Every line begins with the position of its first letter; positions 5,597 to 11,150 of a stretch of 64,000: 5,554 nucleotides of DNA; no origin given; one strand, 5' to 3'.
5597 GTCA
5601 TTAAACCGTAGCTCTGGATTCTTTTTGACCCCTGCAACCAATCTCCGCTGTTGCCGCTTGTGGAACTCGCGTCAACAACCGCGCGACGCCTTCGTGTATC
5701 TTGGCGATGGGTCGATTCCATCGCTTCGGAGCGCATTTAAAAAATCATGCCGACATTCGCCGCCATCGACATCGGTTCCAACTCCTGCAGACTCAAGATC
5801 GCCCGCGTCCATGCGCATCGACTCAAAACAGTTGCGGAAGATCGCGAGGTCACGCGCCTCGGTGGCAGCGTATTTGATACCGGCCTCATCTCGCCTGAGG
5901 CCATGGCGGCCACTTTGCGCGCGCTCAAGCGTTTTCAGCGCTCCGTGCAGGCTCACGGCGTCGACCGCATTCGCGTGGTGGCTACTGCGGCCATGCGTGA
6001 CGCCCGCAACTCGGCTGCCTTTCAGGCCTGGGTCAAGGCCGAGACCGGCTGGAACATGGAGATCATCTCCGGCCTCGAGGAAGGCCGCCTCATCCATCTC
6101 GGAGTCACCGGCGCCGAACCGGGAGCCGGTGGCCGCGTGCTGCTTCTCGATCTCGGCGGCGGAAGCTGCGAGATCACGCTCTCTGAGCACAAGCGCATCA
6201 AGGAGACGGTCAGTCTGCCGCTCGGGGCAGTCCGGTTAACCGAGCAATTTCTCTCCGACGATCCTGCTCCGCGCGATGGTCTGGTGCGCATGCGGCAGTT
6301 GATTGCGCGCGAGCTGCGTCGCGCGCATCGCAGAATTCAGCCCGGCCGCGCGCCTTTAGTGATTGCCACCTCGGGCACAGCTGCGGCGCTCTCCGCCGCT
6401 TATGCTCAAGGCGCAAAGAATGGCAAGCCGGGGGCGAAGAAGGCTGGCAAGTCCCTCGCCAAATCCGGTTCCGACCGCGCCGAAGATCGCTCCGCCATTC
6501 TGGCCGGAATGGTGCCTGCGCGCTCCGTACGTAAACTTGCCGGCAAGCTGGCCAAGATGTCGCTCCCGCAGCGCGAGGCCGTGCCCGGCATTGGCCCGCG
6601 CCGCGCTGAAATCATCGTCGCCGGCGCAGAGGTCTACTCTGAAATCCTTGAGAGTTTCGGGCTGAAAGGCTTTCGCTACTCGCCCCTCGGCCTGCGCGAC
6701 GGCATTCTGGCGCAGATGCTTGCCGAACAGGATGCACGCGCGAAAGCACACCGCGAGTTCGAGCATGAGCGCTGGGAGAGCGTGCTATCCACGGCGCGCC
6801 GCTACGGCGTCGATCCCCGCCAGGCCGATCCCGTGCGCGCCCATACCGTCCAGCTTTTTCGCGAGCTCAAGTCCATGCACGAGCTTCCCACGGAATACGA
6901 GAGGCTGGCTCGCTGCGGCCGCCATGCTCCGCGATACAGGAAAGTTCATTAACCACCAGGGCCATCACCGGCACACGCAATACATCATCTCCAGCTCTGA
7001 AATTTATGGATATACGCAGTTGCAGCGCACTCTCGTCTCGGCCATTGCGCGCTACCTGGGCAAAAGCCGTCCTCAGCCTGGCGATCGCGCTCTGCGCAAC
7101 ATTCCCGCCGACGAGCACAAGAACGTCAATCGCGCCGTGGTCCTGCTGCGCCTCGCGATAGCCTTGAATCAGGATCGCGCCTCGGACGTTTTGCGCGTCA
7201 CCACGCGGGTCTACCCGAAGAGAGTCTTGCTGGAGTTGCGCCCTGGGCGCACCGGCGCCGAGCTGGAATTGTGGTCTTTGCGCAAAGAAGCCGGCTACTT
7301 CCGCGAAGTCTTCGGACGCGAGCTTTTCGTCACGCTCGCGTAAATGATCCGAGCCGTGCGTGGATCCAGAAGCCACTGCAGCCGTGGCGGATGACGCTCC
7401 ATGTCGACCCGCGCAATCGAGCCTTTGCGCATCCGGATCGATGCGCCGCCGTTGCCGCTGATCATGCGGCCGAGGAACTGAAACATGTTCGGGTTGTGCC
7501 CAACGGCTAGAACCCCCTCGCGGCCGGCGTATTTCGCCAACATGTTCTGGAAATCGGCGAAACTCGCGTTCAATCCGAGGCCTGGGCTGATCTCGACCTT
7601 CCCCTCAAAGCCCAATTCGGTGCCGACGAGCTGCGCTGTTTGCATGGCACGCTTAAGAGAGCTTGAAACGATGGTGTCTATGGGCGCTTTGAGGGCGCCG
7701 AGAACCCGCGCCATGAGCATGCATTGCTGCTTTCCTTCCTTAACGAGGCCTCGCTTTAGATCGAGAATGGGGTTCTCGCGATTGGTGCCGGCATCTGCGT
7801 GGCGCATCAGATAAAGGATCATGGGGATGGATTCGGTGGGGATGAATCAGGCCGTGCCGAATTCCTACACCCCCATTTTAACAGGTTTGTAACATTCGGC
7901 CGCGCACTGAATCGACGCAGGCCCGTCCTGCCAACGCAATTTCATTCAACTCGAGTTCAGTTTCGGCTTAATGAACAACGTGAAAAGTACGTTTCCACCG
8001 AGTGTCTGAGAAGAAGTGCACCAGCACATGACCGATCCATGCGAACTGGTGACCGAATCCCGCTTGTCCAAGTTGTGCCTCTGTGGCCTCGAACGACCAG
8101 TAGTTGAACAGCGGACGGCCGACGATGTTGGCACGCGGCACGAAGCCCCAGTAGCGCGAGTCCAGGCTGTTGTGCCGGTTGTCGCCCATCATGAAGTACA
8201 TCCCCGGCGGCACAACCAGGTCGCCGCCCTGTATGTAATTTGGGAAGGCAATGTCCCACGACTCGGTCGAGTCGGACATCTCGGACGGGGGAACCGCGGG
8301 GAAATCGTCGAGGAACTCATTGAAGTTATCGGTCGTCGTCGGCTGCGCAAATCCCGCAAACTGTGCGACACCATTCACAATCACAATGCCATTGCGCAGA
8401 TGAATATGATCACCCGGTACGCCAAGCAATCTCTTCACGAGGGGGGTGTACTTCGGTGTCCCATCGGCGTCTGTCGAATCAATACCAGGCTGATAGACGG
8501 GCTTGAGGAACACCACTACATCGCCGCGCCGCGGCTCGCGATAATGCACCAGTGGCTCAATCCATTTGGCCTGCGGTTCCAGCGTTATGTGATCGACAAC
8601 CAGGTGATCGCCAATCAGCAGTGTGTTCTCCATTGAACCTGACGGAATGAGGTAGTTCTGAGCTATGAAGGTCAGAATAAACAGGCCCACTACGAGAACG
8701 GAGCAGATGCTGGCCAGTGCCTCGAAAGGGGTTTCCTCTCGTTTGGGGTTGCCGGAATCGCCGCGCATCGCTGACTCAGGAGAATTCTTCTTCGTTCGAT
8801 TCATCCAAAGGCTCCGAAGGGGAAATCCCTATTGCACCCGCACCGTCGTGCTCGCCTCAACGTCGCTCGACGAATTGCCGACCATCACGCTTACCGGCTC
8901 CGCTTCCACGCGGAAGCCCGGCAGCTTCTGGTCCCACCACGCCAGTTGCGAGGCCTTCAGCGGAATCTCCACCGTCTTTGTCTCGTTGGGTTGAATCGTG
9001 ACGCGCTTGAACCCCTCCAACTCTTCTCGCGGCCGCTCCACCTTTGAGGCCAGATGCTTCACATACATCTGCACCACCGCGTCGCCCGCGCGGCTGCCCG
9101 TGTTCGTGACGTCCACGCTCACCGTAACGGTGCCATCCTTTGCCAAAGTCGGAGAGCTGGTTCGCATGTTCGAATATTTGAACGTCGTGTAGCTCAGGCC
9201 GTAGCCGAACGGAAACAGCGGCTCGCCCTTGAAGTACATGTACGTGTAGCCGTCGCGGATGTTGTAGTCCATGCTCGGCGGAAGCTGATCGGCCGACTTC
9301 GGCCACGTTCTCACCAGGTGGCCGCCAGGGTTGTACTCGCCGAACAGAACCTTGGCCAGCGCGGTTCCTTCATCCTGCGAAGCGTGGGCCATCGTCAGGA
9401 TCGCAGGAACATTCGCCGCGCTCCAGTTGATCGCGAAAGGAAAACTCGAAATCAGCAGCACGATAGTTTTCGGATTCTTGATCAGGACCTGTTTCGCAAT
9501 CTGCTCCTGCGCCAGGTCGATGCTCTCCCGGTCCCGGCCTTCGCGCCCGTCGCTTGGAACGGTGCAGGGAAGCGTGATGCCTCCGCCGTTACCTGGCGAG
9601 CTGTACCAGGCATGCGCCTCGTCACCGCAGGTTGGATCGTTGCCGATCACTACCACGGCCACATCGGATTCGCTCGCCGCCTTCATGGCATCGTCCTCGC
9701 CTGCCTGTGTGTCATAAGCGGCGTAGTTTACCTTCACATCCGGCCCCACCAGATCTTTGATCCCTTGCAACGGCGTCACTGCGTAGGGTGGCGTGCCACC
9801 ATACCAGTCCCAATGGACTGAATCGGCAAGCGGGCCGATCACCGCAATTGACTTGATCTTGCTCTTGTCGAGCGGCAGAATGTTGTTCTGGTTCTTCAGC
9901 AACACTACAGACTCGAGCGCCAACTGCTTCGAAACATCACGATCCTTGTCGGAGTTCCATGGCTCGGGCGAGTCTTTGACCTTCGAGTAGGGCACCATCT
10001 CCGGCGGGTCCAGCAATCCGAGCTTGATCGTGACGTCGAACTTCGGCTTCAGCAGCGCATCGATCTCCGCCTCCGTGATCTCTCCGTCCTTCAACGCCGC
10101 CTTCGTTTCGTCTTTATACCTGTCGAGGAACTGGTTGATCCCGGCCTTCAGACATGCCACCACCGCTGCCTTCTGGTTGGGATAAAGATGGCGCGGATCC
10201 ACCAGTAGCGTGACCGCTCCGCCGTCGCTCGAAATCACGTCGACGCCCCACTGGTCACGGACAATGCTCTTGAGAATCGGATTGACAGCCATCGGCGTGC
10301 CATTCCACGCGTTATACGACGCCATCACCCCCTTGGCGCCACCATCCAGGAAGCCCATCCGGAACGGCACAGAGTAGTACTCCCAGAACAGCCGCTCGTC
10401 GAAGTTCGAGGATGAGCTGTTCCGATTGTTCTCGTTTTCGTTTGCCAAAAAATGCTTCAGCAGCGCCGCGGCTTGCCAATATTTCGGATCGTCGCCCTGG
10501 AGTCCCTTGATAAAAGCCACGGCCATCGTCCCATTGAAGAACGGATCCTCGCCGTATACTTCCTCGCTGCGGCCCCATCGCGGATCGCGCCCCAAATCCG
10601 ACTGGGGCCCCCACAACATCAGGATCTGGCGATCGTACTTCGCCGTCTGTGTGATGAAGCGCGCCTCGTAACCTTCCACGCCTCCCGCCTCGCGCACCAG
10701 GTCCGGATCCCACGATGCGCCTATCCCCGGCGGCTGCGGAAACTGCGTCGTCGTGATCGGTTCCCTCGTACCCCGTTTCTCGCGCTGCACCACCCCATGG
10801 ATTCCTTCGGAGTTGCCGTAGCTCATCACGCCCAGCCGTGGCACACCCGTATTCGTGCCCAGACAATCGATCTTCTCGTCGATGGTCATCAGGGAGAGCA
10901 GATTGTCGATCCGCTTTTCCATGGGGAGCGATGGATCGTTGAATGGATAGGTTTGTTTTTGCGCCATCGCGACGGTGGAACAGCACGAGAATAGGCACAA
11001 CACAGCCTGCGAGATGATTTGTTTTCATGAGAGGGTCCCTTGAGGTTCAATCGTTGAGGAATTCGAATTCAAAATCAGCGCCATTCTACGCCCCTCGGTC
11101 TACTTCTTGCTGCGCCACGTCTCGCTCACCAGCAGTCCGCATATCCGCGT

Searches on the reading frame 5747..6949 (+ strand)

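Call 10: search_protein_families(library=pfam, proteins=[window:5747-6949:+], max_evalue=0.001)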
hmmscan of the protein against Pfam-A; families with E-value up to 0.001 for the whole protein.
window:5747-6949:+ (401 aa): 1 family
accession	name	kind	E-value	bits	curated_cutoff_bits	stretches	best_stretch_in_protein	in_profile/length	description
PF02541.22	Ppx-GppA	-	4.2e-58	197.5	27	1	18-326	2-283/285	Ppx/GppA phosphatase family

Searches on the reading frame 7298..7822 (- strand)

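Call 58: search_protein_families(library=pfam, proteins=[window:7298-7822:-], max_evalue=0.0001)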
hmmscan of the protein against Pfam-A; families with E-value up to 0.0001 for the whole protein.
window:7298-7822:- (175 aa): 1 family
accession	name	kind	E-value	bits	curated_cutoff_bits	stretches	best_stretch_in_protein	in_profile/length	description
PF00300.27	His_Phos_1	-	3.5e-11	43.6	21.7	1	3-82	1-77/194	Histidine phosphatase superfamily (branch 1)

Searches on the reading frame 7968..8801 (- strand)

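Call 10: search_protein_families(library=pfam, proteins=[window:7968-8801:-], max_evalue=0.001)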
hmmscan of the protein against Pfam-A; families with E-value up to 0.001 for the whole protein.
window:7968-8801:- (277 aa): 1 family
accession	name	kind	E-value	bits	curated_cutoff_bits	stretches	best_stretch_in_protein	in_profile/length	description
PF10502.14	Peptidase_S26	-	1.4e-42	146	22.9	1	28-235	4-168/168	Signal peptidase, peptidase S26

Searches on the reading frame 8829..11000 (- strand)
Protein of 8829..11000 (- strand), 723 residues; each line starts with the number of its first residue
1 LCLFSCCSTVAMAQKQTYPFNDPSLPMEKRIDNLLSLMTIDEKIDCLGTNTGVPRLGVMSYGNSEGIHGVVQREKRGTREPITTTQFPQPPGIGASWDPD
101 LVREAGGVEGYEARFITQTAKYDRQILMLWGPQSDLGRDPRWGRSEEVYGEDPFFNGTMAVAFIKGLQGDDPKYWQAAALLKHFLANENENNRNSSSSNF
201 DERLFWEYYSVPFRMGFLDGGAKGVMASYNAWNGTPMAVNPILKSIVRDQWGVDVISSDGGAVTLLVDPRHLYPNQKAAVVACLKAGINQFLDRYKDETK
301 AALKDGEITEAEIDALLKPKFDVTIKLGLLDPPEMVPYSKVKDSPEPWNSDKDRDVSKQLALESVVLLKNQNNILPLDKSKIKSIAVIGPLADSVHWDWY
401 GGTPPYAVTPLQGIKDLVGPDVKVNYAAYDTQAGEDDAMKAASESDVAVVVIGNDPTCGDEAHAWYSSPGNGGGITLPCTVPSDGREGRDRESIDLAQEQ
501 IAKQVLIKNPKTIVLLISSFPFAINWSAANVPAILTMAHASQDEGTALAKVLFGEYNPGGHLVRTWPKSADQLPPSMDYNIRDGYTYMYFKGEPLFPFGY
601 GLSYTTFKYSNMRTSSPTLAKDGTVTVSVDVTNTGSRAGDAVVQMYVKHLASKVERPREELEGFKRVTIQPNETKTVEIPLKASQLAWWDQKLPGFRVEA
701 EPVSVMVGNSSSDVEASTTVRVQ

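Call 10: search_protein_families(library=pfam, proteins=[window:8829-11000:-], max_evalue=0.001)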
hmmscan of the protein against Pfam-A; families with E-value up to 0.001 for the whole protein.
window:8829-11000:- (723 aa): 3 families
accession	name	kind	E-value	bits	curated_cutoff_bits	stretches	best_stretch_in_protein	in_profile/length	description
PF01915.27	Glyco_hydro_3_C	-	7.3e-51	173.4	31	1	365-604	1-200/200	Glycosyl hydrolase family 3 C-terminal domain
PF00933.27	Glyco_hydro_3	-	9.6e-32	111.1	27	1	77-315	74-308/316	Glycosyl hydrolase family 3 N terminal domain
PF14310.12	Fn3-like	-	3.6e-21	75.5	25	1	642-711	2-71/71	Fibronectin type III-like domain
